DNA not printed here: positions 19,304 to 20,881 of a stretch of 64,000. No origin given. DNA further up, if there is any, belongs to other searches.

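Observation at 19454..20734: Acyl-ACP reductase (alkane-pathway AAR)-like protein in a small-genome heterotroph context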

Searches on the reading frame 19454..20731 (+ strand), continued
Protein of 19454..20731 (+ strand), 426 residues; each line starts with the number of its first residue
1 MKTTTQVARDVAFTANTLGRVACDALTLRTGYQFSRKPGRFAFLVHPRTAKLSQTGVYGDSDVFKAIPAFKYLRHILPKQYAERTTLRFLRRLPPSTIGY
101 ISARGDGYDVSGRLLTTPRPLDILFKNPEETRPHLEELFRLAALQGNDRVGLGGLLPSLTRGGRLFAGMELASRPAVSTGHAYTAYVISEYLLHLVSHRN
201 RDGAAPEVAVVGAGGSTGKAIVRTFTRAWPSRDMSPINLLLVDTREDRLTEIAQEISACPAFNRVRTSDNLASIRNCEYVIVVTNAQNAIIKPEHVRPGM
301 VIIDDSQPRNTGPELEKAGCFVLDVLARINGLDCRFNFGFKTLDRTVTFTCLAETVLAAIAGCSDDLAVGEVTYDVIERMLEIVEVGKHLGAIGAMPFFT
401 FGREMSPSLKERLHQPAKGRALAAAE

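Call 23: predict_structure(alignment_id=A2)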
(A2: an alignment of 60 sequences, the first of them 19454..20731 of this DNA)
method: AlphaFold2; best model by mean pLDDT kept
length: 426 residues; sequences in the alignment: 60
mean_pLDDT: 95.5   pTM: 0.94
mean pLDDT of the five models: 95.5, 95.1, 94.9, 94.6, 94.4
residues with pLDDT >= 90: 397; 70-90: 21; 50-70: 7; < 50: 1
segments of 3 or more residues with pLDDT < 50: none
pLDDT, mean of each block of 10 residues (from residue 1): 91 96 98 96 95 88 94 96 96 97 98 97 94 97 98 96 94 96 98 97 95 97 96 93 98 97 98 98 96 98 96 98 98 95 97 98 97 97 98 98 98 88 57
secondary structure, 60 per line:
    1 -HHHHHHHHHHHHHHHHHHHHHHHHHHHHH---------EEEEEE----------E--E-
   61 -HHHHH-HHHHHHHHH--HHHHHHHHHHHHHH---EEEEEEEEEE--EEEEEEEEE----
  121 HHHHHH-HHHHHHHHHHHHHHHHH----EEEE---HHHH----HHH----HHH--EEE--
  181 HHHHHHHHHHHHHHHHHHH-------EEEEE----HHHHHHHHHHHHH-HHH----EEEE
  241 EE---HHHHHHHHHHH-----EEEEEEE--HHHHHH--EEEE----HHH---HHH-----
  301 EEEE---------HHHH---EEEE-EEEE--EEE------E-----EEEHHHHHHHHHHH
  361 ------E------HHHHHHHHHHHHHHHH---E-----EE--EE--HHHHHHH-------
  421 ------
elements in order: H2-30 E40-45 H62-66 H68-76 H79-92 E96-105 E108-116 H121-126 H128-144 E149-152 H156-159 E176-178 H181-199 E207-211 H216-228 E237-242 H246-256 E262-268 H271-276 E279-282 E301-304 H314-317 E321-324 E326-329 E332-334 E347-349 H350-360 H374-389 H407-413

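Call 25: search_protein_families(library=pfam, proteins=[P0094], max_evalue=0.001)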
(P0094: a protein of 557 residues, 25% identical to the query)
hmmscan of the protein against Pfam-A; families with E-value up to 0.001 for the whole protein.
P0094 (557 aa): 3 families
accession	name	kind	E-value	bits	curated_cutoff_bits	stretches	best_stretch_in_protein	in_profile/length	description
PF02660.20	G3P_acyltransf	-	4.3e-29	102.2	24.1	1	11-194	1-164/164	Glycerol-3-phosphate acyltransferase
PF01488.26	Shikimate_DH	-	1.7e-08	35.1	24.3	1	368-486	5-129/138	Shikimate / quinate 5-dehydrogenase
PF02423.21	OCD_Mu_crystall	-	8e-06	25.5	24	1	357-467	114-223/314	Ornithine cyclodeaminase/mu-crystallin family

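Call 26: fold_search(model_id=the predicted structure, library=pdb)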
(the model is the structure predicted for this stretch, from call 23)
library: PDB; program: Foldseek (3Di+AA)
matches with E <= 10: 1715; with E <= 0.001: 82
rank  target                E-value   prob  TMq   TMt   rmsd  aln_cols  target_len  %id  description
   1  6jzu_A                2.2e-19  1.00  0.65  0.80   4.8       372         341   19  The crystal structure of acyl-acyl carrier protein (acyl-ACP) reductase (AAR) in complex with aldehyde deformylating o (released 2020-04-01)
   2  6jzy_A                4.0e-18  1.00  0.65  0.80   4.7       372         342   20  Crystal structure of AAR with NADPH and stearyl in complex with ADO binding a long chain carbohydrate (released 2020-04-01)
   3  6jzz_A                6.9e-18  1.00  0.65  0.80   4.7       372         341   20  The crystal structure of AAR-C294S in complex with ADO. (released 2020-04-01)
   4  6jzq_A                8.2e-18  1.00  0.65  0.79   4.7       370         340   20  The crystal structure of acyl-acyl carrier protein (acyl-ACP) reductase (AAR) (released 2020-04-01)
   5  9e4u_A                1.3e-17  1.00  0.67  0.68   5.2       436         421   16  TAD from Carmabin Biosynthetic Pathway in complex with NADH - Crystal Form 1 (released 2025-02-26)
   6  9e4s_A                1.3e-17  1.00  0.66  0.66   5.1       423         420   15  TAD from Carmabin Biosynthetic Pathway - Crystal Form 1 (released 2025-02-26)
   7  9e4u_B                1.7e-17  1.00  0.66  0.70   5.0       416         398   15  TAD from Carmabin Biosynthetic Pathway in complex with NADH - Crystal Form 1 (released 2025-02-26)
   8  6jzq_B                2.5e-17  1.00  0.63  0.76   5.4       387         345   19  The crystal structure of acyl-acyl carrier protein (acyl-ACP) reductase (AAR) (released 2020-04-01)
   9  9e56_B                3.8e-17  1.00  0.66  0.72   5.1       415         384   15  TAD from Carmabin Biosynthetic Pathway with Disulfide between Cys2238 and Dephosphocoenzyme A - Crystal Form 2 (released 2025-02-26)
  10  9e50_B                4.3e-17  1.00  0.66  0.72   5.2       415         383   15  TAD from Carmabin Biosynthetic Pathway in complex with NAD - Crystal Form 2 (released 2025-02-26)
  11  6jzq_C                8.2e-17  1.00  0.63  0.76   5.2       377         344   19  The crystal structure of acyl-acyl carrier protein (acyl-ACP) reductase (AAR) (released 2020-04-01)
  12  9e4s_B                1.2e-16  1.00  0.67  0.70   4.8       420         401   15  TAD from Carmabin Biosynthetic Pathway - Crystal Form 1 (released 2025-02-26)
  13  9e4x_A                1.5e-16  1.00  0.64  0.70   5.2       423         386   15  TAD from Carmabin Biosynthetic Pathway - Crystal Form 2 (released 2025-02-26)
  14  6jzq_D                2.4e-16  1.00  0.64  0.79   4.7       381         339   20  The crystal structure of acyl-acyl carrier protein (acyl-ACP) reductase (AAR) (released 2020-04-01)
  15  9e56_A                2.7e-16  1.00  0.66  0.72   5.2       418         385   16  TAD from Carmabin Biosynthetic Pathway with Disulfide between Cys2238 and Dephosphocoenzyme A - Crystal Form 2 (released 2025-02-26)
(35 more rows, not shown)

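Call 47: find_encoding_contigs(protein=P0094, flank=10000, max_places=2)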
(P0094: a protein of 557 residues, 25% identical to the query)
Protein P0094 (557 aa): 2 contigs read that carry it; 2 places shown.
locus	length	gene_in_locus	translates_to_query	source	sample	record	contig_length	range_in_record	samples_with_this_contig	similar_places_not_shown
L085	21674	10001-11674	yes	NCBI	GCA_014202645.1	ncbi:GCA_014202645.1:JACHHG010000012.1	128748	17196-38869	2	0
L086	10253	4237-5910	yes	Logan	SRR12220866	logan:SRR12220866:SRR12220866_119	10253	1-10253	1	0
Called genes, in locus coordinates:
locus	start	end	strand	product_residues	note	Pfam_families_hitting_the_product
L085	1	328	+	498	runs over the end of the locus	PF00999:Na_H_Exchanger, PF02080:TrkA_C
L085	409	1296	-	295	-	PF00561:Abhydrolase_1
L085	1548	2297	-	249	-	PF04474:DUF554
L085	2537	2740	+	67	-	PF12728:HTH_17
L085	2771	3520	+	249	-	-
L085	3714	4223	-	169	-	PF01467:CTP_transf_like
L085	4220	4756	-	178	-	PF03602:Cons_hypoth95, PF05175:MTS, PF13847:Methyltransf_31, PF13649:Methyltransf_25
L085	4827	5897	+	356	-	PF03060:NMO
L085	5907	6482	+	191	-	PF12804:NTP_transf_3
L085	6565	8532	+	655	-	PF00930:DPPIV_N (faint), PF26550:Tricorn_2nd (faint), PF07676:PD40, PF26549:Tricorn_N, PF20434:BD-FAE (faint), PF00326:Peptidase_S9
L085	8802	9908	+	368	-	PF01757:Acyl_transf_3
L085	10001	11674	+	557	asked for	PF02660:G3P_acyltransf, PF02423:OCD_Mu_crystall (weak), PF01488:Shikimate_DH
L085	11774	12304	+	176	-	PF00156:Pribosyltran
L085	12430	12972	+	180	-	PF00156:Pribosyltran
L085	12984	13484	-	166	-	PF01451:LMWPc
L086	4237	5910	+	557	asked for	PF02660:G3P_acyltransf, PF02423:OCD_Mu_crystall (weak), PF01488:Shikimate_DH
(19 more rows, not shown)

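Call 49: search_protein_representatives(alignment_id=A2)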
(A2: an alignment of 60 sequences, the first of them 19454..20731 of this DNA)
Query: 60 sequences, 399 profile positions. Proteins with E-value up to 0.001 (for the whole library): 4484; up to 1e-10: 3317; up to 1e-30: 1502. The best 150 are listed.
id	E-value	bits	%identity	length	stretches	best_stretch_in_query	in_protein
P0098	4.9e-145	499.6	-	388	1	11-394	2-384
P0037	8.8e-143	492.2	-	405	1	3-393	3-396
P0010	1.9e-142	491.1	-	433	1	2-395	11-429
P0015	2.7e-132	457.7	-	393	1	32-397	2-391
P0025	3.8e-132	457.2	-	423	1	3-391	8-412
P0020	1.3e-131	455.4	-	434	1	4-393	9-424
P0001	1.7e-129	448.5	-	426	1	2-397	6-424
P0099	3.8e-129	447.3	-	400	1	3-381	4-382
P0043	9.6e-129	446.0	-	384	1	5-379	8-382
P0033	8.5e-128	442.9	-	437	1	4-393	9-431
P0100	5.4e-122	423.8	-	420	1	3-389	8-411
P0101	5.6e-121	420.4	-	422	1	3-393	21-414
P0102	1.2e-120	419.4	-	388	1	17-392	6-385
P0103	1.5e-119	415.7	-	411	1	7-393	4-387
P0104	1.3e-118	412.6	-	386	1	5-389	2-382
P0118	1.1e-108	379.9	-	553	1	15-391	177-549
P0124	3.3e-106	371.8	-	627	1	16-393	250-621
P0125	2.2e-105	369.1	-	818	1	2-386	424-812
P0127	4.7e-105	368.0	-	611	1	29-393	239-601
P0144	8.5e-98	344.1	-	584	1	15-376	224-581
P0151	1.9e-95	336.3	-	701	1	2-352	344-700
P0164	8.9e-93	327.6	-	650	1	8-391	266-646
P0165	8.9e-93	327.6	-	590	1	7-384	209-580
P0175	1.4e-90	320.3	-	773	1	10-392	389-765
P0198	4.3e-87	308.8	-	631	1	14-395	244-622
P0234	3.4e-81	289.4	-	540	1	11-365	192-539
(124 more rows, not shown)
